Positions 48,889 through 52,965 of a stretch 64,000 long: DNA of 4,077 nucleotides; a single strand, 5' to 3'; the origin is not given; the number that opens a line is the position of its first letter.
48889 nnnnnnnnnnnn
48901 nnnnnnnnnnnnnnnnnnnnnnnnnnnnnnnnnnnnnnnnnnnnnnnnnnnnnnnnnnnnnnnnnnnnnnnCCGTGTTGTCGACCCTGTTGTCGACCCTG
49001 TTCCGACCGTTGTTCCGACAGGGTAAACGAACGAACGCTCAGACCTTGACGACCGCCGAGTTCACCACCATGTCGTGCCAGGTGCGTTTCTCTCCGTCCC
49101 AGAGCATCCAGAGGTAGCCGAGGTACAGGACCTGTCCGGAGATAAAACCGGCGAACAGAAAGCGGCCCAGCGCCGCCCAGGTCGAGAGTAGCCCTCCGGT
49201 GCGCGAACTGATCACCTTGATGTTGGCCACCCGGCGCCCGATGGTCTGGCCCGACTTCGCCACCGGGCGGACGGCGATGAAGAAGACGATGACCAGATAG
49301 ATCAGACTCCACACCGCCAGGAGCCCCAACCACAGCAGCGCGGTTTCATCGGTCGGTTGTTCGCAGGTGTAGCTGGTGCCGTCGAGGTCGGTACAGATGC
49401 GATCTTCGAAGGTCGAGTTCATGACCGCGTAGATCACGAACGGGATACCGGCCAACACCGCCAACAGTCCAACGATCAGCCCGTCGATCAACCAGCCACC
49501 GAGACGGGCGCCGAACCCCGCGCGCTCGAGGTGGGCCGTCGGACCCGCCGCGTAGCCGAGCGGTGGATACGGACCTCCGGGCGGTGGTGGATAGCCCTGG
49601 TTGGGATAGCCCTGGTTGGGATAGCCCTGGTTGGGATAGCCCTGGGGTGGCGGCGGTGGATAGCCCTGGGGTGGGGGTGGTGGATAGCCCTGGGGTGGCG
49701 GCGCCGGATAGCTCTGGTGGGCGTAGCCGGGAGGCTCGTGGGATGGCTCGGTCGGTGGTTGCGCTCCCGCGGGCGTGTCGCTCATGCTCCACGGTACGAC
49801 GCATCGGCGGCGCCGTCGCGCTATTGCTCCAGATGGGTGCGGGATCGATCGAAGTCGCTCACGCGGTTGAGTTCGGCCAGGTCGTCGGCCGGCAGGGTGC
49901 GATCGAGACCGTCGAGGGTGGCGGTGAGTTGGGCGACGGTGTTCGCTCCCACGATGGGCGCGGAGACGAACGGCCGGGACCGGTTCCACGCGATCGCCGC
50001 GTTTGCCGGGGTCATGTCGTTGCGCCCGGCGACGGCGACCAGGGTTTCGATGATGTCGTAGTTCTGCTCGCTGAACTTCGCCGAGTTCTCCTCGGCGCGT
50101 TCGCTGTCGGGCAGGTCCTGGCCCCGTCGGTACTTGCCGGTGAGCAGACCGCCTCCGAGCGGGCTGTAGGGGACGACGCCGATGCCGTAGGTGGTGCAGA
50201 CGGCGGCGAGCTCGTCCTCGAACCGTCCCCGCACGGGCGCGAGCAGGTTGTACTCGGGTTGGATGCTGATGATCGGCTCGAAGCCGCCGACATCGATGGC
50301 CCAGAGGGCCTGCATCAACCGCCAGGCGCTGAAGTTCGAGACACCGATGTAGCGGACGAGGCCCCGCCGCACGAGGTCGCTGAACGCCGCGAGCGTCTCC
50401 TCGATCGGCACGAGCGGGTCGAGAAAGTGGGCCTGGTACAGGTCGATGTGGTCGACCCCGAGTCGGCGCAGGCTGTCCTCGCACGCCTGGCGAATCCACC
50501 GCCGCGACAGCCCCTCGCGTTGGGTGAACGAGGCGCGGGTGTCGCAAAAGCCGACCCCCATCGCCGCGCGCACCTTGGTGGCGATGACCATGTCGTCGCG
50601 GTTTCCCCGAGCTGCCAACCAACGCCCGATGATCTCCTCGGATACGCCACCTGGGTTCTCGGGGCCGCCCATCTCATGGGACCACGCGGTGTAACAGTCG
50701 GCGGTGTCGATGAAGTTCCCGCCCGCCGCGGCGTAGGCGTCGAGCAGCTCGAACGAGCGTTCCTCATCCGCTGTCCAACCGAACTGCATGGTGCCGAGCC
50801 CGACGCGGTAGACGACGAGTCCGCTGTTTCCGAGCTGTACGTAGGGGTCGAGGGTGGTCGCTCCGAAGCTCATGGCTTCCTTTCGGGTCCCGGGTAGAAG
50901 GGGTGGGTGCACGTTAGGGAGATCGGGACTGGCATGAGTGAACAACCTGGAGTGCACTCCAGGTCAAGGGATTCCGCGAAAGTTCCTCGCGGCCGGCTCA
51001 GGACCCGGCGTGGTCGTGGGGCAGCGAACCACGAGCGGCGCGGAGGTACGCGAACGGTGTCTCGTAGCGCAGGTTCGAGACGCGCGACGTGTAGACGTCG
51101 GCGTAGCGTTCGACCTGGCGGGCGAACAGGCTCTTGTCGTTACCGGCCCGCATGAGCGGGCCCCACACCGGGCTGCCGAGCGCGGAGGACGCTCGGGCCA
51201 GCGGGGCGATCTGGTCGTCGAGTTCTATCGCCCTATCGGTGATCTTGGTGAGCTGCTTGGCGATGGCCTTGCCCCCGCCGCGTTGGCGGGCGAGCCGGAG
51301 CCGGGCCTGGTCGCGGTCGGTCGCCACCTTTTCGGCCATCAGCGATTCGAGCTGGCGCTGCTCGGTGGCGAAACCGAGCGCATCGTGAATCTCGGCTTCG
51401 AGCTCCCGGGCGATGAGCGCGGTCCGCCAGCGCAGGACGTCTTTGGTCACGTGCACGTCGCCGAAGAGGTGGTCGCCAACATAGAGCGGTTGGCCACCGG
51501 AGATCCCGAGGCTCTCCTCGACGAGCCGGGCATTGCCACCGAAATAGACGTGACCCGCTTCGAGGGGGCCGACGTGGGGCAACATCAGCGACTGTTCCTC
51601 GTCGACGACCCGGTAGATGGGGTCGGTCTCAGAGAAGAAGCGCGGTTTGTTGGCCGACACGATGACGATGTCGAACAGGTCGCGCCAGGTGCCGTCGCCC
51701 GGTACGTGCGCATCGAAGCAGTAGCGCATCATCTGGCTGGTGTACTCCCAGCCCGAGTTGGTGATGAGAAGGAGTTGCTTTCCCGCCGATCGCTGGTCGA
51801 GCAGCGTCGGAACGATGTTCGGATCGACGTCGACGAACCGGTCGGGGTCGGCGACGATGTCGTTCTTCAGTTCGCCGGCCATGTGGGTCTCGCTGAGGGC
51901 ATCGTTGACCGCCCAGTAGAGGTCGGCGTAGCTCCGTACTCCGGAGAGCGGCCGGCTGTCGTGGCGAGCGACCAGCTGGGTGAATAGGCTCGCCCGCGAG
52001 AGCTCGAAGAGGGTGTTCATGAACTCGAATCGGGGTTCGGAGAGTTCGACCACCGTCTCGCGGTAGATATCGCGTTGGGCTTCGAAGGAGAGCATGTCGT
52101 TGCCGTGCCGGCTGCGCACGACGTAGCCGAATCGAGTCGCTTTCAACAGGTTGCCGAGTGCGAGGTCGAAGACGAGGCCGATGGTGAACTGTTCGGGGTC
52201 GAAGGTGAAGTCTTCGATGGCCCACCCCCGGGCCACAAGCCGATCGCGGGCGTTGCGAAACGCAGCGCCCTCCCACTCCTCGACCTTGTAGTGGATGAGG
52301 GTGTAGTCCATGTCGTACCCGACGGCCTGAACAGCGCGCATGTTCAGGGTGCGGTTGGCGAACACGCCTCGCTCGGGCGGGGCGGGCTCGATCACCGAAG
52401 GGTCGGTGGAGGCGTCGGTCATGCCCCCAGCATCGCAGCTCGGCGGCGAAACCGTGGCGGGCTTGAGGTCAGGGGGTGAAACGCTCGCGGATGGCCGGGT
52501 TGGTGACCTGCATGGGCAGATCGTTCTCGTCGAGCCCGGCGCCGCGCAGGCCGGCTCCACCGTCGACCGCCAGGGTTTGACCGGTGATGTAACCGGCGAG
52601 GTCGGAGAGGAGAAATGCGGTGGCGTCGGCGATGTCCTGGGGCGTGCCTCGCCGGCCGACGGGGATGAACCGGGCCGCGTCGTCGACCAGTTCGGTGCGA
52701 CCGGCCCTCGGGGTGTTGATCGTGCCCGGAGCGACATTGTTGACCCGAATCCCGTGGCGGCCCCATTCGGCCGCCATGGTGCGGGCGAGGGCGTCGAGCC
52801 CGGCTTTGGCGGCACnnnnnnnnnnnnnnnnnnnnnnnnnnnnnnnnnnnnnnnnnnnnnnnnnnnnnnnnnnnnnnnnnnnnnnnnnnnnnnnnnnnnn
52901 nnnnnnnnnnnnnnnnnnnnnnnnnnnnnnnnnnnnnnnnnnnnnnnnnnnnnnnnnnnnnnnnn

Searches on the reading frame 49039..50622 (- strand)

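Call 35: search_protein_families(library=pfam, proteins=[window:49039-50622:-], max_evalue=0.0001)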
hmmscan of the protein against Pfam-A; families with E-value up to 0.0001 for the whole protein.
window:49039-50622:- (527 aa): 1 family
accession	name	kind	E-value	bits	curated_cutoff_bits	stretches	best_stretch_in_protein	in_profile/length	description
PF06271.18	RDD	-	5.2e-20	72.6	24.1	1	368-520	2-136/137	RDD family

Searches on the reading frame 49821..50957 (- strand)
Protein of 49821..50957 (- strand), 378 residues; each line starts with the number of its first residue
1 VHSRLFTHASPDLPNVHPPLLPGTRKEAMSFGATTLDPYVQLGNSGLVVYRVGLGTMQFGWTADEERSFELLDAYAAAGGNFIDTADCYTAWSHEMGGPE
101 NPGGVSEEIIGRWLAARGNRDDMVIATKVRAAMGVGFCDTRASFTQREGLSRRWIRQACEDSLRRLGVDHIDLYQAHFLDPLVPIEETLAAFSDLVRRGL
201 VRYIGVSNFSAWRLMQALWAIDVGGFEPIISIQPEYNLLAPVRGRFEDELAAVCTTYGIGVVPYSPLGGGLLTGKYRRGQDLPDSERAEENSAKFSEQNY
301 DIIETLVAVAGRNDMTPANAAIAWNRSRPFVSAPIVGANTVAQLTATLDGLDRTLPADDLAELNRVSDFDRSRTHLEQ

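Call 35: search_protein_families(library=pfam, proteins=[window:49821-50957:-], max_evalue=0.0001)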
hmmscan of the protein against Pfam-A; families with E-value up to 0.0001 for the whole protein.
window:49821-50957:- (378 aa): 1 family
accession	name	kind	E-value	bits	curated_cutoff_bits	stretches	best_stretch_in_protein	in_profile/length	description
PF00248.27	Aldo_ket_red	-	2.6e-77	260.2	24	1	51-366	1-289/291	Aldo/keto reductase family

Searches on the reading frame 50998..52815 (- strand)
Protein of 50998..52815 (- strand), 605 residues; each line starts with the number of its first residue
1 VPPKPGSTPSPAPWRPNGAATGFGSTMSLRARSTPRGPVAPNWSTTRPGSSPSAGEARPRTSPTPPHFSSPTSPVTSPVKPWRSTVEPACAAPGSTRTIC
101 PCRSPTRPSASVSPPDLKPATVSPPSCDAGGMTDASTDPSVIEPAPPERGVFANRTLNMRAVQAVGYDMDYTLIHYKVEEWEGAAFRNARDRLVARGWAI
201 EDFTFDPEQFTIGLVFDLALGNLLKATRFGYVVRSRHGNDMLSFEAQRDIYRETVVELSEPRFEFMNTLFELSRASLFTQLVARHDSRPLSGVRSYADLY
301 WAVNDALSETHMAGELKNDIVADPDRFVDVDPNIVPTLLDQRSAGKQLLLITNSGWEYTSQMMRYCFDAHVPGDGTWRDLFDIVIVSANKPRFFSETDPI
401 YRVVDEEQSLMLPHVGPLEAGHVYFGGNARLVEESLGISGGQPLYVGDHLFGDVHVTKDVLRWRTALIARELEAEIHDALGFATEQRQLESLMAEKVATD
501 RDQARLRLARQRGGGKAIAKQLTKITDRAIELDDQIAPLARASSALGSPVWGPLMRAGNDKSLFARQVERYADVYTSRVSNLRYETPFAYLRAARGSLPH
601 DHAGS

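Call 35: search_protein_families(library=pfam, proteins=[window:50998-52815:-], max_evalue=0.0001)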
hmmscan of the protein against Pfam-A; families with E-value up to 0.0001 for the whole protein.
window:50998-52815:- (605 aa): 1 family
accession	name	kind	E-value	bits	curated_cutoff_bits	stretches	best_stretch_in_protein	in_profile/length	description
PF05761.20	5_nucleotid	-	4.4e-130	435.1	28.5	1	151-602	1-459/460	5' nucleotidase family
